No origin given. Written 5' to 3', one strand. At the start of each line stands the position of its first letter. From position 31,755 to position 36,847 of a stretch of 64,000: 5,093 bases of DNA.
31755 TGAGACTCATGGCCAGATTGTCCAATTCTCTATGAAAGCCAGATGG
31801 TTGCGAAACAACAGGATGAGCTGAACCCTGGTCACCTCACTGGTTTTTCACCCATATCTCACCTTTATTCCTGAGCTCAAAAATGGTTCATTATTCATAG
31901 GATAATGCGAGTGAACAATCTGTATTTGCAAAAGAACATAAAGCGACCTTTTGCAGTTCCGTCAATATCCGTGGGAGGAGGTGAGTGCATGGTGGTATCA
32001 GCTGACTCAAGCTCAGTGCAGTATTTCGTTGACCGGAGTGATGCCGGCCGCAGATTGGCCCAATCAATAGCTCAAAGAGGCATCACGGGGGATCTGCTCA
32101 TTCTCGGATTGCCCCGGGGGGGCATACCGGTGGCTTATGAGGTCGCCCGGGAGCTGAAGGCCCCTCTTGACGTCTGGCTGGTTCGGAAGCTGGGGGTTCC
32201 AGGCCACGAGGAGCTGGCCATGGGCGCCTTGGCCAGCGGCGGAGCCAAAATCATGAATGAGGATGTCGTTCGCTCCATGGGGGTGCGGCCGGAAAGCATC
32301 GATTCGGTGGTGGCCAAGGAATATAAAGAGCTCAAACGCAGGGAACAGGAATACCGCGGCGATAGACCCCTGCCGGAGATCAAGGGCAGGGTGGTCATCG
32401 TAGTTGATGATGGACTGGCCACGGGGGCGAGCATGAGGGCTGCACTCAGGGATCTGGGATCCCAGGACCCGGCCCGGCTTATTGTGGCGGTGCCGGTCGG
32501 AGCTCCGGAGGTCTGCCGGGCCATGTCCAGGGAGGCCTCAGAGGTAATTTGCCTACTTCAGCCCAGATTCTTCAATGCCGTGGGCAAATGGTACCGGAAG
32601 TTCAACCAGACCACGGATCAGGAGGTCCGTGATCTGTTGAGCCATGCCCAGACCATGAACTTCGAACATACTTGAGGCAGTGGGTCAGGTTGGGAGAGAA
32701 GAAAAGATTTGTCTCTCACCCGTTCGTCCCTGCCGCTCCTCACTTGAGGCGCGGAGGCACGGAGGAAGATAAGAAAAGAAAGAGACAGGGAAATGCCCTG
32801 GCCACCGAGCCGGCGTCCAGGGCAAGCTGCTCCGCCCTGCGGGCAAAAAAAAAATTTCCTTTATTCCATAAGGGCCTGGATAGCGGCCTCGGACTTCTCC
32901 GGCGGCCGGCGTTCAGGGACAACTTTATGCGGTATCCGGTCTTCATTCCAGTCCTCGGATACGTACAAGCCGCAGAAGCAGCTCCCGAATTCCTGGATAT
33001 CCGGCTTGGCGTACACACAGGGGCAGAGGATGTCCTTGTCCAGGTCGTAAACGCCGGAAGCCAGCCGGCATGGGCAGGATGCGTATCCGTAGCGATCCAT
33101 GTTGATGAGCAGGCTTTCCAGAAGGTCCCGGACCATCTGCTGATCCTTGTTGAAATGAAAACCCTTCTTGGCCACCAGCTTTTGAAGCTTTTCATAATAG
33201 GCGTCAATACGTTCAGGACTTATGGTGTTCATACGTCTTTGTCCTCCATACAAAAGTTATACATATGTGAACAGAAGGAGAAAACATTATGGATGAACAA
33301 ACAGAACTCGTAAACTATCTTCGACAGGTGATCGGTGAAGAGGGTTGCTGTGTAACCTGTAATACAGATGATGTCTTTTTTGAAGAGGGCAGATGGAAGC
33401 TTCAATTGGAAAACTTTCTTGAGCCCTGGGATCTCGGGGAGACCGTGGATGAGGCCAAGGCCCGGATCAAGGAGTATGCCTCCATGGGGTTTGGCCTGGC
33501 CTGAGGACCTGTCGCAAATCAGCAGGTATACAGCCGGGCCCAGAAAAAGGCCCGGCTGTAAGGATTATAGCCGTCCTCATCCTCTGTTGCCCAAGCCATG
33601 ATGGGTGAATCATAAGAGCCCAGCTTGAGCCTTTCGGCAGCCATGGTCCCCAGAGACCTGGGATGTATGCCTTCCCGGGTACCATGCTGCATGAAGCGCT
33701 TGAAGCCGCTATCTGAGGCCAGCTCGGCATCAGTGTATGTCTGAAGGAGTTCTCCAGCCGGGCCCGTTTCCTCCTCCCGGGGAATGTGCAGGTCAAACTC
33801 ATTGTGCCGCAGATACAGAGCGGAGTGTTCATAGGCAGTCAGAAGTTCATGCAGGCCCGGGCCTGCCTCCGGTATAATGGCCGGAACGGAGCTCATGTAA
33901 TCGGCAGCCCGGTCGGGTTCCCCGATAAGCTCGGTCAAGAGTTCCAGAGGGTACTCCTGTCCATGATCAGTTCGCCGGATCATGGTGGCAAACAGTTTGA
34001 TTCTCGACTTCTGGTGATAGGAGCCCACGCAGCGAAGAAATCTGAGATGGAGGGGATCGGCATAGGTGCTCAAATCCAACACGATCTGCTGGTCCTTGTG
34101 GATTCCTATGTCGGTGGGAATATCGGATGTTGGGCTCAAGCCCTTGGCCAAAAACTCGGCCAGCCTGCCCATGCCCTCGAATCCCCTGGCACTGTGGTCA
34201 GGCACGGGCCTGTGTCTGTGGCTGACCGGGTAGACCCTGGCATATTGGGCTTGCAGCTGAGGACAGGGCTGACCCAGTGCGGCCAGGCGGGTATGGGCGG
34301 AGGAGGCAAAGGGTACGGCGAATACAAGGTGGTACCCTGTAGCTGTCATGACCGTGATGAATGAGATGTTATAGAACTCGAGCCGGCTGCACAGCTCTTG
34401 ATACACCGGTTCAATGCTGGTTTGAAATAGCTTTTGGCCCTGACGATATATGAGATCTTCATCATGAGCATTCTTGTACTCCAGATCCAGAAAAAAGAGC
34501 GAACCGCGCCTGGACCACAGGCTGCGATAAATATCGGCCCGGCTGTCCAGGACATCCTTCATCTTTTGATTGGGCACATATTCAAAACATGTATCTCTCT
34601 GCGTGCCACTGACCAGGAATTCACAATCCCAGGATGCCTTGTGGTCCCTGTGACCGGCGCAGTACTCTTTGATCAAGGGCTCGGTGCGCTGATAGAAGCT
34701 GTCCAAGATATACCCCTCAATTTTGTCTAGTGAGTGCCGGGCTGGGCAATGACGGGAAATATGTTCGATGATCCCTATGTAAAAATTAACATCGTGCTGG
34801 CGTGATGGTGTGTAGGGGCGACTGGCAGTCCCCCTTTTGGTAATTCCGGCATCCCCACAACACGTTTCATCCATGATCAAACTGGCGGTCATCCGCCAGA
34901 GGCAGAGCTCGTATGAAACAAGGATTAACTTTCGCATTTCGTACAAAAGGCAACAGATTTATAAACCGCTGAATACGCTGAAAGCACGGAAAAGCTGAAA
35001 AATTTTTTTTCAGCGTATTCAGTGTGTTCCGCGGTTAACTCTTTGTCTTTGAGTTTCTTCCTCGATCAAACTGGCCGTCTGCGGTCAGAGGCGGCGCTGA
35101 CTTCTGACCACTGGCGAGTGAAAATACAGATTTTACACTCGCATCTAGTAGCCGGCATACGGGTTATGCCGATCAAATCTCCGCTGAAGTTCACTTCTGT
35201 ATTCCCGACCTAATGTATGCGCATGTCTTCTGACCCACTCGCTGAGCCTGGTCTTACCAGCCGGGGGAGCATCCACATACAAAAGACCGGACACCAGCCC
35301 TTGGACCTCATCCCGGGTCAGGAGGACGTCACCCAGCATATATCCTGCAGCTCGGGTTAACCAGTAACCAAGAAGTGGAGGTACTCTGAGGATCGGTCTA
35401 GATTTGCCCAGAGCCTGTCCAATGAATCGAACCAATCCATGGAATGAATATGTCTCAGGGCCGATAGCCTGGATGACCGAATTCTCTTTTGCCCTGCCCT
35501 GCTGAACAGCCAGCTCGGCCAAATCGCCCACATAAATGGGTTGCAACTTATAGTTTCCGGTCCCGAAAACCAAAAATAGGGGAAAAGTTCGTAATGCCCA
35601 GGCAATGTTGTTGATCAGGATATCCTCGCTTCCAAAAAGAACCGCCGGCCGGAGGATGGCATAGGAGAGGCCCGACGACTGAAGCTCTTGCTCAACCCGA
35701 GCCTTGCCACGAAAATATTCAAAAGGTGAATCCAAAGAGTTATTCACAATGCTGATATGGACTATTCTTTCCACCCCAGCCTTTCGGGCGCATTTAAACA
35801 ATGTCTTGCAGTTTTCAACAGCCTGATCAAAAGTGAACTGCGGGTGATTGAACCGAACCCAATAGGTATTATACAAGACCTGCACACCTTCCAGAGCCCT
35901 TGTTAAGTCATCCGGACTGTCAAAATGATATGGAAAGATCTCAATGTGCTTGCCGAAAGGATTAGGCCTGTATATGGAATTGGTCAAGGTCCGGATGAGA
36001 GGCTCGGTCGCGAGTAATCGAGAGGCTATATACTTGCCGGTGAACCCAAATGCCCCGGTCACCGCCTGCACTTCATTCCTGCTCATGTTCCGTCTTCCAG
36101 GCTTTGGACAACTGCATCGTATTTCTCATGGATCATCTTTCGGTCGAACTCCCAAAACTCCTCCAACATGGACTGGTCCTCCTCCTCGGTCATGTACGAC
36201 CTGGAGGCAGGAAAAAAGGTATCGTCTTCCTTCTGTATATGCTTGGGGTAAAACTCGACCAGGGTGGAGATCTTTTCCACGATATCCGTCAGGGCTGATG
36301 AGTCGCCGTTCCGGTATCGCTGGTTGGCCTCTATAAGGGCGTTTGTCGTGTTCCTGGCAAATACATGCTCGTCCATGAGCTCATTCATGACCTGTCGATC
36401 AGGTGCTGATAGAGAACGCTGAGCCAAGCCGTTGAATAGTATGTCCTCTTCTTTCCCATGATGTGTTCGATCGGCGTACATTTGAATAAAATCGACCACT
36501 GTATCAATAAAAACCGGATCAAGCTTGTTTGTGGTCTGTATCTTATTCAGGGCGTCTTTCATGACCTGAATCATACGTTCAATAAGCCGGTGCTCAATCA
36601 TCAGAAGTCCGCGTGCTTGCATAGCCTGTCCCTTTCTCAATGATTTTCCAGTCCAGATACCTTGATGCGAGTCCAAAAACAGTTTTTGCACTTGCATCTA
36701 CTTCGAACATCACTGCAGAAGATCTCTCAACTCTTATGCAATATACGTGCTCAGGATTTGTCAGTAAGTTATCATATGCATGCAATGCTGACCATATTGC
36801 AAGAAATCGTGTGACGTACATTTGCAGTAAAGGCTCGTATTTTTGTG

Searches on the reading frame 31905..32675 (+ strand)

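Call 57: search_protein_families(library=pfam, proteins=[window:31905-32675:+], max_evalue=0.001)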
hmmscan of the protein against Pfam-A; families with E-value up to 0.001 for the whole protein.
window:31905-32675:+ (256 aa): 2 families
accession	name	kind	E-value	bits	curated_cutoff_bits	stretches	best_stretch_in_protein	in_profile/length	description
PF00156.33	Pribosyltran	-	3.9e-17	62.4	26.3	1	47-202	14-128/158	Phosphoribosyl transferase domain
PF14681.12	UPRTase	-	0.00033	20.6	27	0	156-214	114-175/206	Uracil phosphoribosyltransferase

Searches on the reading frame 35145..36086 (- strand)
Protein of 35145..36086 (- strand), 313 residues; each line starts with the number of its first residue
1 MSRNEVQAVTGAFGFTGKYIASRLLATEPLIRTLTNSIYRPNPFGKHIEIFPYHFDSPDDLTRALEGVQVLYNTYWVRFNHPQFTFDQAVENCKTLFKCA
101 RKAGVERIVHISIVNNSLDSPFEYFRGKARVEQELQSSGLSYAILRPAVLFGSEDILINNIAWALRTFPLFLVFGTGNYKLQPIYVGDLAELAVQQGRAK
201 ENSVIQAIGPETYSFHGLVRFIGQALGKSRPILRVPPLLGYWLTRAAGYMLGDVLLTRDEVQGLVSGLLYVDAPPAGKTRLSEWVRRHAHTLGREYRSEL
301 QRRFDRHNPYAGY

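Call 57: search_protein_families(library=pfam, proteins=[window:35145-36086:-], max_evalue=0.001)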
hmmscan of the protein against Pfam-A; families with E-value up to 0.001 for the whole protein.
window:35145-36086:- (313 aa): 4 families
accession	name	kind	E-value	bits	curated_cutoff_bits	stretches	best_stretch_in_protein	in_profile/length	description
PF13460.12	NAD_binding_10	-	2e-11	44.6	27.2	1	11-150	1-146/184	NAD(P)H-binding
PF01370.27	Epimerase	-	2.9e-10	40.4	20.9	1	9-195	3-223/240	NAD dependent epimerase/dehydratase family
PF01073.25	3Beta_HSD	-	7.3e-06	25.6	22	0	8-115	1-118/280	3-beta hydroxysteroid dehydrogenase/isomerase family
PF05368.20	NmrA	-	1.4e-05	25.3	27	1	8-143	6-142/298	NmrA-like family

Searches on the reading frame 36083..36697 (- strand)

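Call 57: search_protein_families(library=pfam, proteins=[window:36083-36697:-], max_evalue=0.001)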
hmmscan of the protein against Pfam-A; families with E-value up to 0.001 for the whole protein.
window:36083-36697:- (204 aa): 1 family
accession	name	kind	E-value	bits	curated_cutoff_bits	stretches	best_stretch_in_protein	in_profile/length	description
PF01814.28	Hemerythrin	-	1.3e-12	48.7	25.3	1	31-164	5-126/127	Hemerythrin HHE cation binding domain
